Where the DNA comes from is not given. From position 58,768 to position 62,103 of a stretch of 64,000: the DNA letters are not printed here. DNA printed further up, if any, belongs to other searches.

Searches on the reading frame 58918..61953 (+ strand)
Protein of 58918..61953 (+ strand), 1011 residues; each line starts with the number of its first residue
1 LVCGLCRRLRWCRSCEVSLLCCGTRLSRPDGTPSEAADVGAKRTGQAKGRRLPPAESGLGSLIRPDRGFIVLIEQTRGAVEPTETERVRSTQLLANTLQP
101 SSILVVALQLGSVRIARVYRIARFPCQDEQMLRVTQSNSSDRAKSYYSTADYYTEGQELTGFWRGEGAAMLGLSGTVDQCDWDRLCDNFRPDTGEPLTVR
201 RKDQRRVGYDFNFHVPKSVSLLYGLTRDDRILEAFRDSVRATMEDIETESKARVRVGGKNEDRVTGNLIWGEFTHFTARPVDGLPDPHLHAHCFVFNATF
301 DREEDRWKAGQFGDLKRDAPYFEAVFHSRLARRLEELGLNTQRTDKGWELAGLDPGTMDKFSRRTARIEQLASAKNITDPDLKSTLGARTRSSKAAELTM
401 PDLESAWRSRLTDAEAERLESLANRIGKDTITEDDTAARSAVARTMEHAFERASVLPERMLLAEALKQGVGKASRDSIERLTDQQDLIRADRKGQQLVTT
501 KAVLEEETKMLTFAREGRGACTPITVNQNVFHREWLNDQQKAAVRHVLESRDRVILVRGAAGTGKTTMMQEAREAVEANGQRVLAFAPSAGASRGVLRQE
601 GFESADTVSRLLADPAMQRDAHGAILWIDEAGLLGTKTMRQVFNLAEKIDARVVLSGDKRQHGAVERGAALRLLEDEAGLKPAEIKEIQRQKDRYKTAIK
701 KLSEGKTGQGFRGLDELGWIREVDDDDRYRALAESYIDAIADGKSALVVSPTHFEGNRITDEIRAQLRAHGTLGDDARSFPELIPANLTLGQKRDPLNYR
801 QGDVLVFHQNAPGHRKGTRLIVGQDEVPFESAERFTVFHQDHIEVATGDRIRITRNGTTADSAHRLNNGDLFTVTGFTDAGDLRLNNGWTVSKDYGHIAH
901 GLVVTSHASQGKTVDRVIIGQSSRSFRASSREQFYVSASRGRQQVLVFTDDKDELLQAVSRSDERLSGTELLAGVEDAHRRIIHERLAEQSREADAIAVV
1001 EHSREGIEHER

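Call 18: search_protein_families(library=pfam, proteins=[window:58918-61953:+], max_evalue=0.0001)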
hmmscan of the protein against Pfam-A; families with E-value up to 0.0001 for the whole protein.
window:58918-61953:+ (1011 aa): 10 families
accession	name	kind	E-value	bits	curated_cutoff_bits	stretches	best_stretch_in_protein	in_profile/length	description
PF08751.17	TrwC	-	1.2e-66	225.7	25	1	142-413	3-285/286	TrwC relaxase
PF13604.12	AAA_30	-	7.4e-48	163.3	27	1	536-725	2-191/191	AAA domain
PF01443.25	Viral_helicase1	-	6.5e-11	42.9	21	1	555-667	1-102/228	Viral superfamily 1 RNA helicase core domain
PF13245.12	AAA_19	-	7.4e-10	39.6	25.1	1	540-662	1-129/134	AAA domain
PF22232.2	TraI_hel_assoc_N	-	1e-05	26.5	27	1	559-657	1-99/99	TraI helicase-associated ssDNA bd, N-terminal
PF13191.12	AAA_16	-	2.3e-05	25.4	32.6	1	530-584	2-56/167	AAA ATPase domain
PF25199.1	nSTAND_NTPase5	-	3.4e-05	24.1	34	0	534-590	23-80/145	Novel STAND NTPase 5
PF13401.12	AAA_22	-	4.2e-05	24.3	27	0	550-658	3-123/130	AAA domain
PF13086.12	AAA_11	-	6.2e-05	23.3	27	0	536-592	2-64/257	AAA domain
PF13538.12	UvrD_C_2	-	6.5e-05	23.2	27.4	0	900-947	1-51/52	UvrD-like helicase C-terminal domain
